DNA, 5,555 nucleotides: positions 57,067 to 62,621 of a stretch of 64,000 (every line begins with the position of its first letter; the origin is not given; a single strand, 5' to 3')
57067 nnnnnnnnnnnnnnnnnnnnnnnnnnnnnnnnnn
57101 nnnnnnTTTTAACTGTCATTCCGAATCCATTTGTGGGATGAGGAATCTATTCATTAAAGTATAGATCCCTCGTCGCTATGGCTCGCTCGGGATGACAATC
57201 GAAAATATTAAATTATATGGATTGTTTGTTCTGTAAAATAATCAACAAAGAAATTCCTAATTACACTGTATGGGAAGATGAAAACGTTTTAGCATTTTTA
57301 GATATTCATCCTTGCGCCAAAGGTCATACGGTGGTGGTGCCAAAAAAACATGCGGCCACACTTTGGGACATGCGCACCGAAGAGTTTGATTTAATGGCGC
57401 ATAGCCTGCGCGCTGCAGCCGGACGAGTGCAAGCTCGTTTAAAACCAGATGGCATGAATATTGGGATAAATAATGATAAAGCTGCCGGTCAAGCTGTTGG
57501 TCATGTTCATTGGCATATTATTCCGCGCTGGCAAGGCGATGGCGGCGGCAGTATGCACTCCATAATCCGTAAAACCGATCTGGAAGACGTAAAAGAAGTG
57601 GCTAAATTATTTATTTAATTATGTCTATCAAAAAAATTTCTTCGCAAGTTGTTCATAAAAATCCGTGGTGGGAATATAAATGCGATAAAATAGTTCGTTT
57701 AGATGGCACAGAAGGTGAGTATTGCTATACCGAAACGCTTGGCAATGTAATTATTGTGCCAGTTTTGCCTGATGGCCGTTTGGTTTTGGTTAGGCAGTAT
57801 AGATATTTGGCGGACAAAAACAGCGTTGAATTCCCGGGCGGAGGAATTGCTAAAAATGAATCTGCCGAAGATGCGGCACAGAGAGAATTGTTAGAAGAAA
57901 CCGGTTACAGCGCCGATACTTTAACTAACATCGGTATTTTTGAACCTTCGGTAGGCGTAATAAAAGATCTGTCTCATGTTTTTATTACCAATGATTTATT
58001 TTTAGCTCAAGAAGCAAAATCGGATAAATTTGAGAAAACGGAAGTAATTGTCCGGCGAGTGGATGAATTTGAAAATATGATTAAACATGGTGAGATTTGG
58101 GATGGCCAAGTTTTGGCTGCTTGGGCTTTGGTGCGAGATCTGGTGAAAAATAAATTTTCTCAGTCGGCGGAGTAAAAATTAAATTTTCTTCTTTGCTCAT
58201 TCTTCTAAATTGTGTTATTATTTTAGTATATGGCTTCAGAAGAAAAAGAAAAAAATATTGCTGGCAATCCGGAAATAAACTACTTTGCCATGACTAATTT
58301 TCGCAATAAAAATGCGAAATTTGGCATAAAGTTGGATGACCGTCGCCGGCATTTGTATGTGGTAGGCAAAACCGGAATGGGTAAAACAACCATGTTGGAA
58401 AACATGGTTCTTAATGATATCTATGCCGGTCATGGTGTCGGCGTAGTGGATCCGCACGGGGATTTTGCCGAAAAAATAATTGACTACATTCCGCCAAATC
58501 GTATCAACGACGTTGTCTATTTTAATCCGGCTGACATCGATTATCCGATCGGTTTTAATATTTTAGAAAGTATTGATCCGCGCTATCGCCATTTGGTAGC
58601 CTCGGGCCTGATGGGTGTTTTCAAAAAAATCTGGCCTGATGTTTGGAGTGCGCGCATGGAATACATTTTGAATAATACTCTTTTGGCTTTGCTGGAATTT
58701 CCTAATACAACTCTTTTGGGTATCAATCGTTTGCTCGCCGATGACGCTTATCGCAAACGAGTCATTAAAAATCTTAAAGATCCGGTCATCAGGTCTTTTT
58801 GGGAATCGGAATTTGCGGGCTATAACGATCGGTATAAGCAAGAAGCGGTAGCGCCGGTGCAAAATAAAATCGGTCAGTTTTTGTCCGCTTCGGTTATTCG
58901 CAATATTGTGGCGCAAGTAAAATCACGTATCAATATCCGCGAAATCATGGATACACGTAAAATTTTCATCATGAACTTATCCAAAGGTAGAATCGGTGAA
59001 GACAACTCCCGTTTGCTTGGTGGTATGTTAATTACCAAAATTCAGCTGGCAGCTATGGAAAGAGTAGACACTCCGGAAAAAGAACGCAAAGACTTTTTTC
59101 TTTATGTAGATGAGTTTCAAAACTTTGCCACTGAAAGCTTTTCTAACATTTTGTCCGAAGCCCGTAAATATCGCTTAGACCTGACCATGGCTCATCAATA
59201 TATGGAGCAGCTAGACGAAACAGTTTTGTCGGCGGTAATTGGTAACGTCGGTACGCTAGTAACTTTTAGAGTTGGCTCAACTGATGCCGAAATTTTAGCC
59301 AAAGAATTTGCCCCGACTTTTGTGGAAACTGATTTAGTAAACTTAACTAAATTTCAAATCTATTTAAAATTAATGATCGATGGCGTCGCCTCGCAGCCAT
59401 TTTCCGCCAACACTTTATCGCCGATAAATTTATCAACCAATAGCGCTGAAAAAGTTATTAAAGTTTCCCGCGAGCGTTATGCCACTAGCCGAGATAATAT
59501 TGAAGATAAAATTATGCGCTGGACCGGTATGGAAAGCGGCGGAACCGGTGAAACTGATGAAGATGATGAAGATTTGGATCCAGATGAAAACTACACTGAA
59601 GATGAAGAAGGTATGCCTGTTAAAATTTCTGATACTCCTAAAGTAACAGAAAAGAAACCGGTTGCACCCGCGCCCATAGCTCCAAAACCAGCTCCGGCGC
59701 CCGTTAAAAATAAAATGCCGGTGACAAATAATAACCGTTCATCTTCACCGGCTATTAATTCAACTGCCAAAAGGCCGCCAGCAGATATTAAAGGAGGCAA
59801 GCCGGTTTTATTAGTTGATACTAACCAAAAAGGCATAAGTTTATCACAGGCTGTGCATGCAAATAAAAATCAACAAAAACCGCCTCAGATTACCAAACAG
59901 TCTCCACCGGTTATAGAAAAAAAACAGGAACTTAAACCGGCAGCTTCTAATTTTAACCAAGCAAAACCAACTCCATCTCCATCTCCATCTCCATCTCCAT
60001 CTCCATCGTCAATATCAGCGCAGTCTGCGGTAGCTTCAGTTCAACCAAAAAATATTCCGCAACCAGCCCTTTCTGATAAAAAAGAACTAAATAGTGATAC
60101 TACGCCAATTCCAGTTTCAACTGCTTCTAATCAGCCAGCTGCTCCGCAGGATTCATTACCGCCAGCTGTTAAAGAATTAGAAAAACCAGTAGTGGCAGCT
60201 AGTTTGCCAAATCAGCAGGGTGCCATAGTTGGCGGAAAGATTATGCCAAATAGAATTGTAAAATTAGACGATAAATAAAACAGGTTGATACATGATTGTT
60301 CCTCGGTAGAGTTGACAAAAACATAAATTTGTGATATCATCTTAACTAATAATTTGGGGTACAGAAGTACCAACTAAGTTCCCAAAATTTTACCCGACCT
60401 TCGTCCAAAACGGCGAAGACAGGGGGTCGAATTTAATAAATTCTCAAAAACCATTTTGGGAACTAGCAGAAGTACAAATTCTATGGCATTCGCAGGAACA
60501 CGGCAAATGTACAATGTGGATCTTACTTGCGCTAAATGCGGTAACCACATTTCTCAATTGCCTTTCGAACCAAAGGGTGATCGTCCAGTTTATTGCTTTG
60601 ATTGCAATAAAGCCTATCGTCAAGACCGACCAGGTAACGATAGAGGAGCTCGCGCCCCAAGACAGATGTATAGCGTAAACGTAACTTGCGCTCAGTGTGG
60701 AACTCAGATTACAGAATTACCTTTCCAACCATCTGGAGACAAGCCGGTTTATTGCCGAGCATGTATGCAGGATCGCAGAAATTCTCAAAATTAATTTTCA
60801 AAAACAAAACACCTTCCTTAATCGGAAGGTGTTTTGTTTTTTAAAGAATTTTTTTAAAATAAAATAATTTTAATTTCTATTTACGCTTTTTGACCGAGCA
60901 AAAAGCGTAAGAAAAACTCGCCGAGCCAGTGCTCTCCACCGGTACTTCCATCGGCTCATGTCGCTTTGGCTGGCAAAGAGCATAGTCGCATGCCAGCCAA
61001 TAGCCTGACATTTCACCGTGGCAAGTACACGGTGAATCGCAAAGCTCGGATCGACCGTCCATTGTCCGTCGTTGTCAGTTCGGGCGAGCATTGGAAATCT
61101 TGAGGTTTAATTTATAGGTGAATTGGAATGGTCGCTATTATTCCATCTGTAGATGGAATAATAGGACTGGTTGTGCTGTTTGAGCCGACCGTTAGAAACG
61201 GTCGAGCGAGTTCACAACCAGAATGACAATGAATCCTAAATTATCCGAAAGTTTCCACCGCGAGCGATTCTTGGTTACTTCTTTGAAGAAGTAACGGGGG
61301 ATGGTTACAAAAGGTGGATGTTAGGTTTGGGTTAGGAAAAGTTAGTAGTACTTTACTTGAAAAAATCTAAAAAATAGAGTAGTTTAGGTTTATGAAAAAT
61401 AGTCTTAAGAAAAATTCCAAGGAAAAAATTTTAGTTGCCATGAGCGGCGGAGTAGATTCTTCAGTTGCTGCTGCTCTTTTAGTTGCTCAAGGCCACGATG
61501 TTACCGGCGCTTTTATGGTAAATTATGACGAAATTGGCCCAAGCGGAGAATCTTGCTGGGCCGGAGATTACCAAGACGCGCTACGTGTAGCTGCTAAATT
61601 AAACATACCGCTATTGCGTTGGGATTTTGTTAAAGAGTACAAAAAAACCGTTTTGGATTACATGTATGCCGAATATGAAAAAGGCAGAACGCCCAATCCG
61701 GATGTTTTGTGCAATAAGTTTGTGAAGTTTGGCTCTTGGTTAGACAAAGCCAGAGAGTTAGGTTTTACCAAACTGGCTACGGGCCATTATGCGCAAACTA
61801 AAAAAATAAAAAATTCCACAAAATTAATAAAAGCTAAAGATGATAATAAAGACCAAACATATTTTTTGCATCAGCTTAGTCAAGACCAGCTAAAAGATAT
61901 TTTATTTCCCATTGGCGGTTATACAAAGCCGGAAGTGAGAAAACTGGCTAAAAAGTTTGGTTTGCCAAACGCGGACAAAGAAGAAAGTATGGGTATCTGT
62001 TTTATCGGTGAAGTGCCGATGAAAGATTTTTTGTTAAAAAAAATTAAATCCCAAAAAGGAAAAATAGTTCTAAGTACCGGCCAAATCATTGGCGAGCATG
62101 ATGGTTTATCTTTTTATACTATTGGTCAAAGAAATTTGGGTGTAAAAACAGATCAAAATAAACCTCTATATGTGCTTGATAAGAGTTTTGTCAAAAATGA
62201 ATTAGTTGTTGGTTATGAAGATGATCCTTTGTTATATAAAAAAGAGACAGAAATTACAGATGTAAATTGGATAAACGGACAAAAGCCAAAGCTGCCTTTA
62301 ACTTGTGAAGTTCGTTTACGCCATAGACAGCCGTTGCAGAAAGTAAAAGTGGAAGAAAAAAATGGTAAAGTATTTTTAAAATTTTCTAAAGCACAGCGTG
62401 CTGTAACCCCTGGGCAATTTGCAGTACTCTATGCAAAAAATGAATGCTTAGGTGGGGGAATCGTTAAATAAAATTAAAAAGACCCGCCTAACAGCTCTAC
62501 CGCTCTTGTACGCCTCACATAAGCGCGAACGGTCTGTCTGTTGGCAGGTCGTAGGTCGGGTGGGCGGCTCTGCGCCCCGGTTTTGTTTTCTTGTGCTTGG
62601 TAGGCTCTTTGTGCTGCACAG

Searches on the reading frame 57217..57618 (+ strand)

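Call 71: search_protein_families(library=pfam, proteins=[window:57217-57618:+], max_evalue=0.001)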
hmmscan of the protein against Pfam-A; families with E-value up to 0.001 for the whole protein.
window:57217-57618:+ (133 aa): 2 families
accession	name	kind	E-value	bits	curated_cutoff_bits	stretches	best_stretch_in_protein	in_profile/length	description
PF01230.28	HIT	-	7.9e-24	84.6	21.5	1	10-105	1-96/98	HIT domain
PF11969.13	DcpS_C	-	2.1e-14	54.4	24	1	3-103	2-101/114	Scavenger mRNA decapping enzyme C-term binding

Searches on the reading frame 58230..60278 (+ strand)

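Call 71: search_protein_families(library=pfam, proteins=[window:58230-60278:+], max_evalue=0.001)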
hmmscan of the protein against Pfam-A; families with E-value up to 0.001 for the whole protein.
window:58230-60278:+ (682 aa): 4 families
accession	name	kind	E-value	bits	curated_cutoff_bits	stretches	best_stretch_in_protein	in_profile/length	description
PF10412.15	TrwB_AAD_bind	-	4.6e-10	39.4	20.5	1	32-352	8-314/387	Type IV secretion-system coupling protein DNA-binding domain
PF01935.23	DUF87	-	6e-07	30.2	23.2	1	27-260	10-209/220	Helicase HerA, central domain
PF02534.20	T4SS-DNA_transf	-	1.7e-06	27.6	20.1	1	18-331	31-347/468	Type IV secretory system Conjugative DNA transfer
PF12696.13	TraG-D_C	-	3.6e-05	24.1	22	1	291-351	4-69/126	TraM recognition site of TraD and TraG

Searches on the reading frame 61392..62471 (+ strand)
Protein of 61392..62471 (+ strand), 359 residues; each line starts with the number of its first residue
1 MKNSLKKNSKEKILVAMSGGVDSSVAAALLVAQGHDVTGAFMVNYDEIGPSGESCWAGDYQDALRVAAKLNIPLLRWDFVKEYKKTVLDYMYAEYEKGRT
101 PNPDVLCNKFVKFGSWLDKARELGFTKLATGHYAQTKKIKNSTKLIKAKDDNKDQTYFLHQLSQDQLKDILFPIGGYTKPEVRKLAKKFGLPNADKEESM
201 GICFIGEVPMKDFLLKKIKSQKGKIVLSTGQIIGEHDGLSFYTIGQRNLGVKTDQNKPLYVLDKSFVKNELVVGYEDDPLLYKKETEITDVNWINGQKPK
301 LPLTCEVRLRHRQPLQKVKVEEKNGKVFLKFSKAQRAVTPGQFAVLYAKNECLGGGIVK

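Call 71: search_protein_families(library=pfam, proteins=[window:61392-62471:+], max_evalue=0.001)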
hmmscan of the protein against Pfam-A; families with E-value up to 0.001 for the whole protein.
window:61392-62471:+ (359 aa): 5 families
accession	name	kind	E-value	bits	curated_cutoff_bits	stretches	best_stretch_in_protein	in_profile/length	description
PF03054.22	tRNA_Me_trans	-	4.5e-75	252.2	20.6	1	12-206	2-201/202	tRNA methyl transferase HUP domain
PF20258.4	tRNA_Me_trans_C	-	4.5e-23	81.8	20.6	1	285-358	3-77/77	Aminomethyltransferase beta-barrel domain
PF20259.3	tRNA_Me_trans_M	-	6.9e-17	61.2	27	1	211-274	1-65/66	tRNA methyl transferase PRC-barrel domain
PF02540.23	NAD_synthase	-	1.2e-06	28.3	21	1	2-79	10-81/242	NAD synthase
PF02568.20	ThiI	-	8.1e-05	22.7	20.5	0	10-47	3-40/197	Thiamine biosynthesis protein (ThiI)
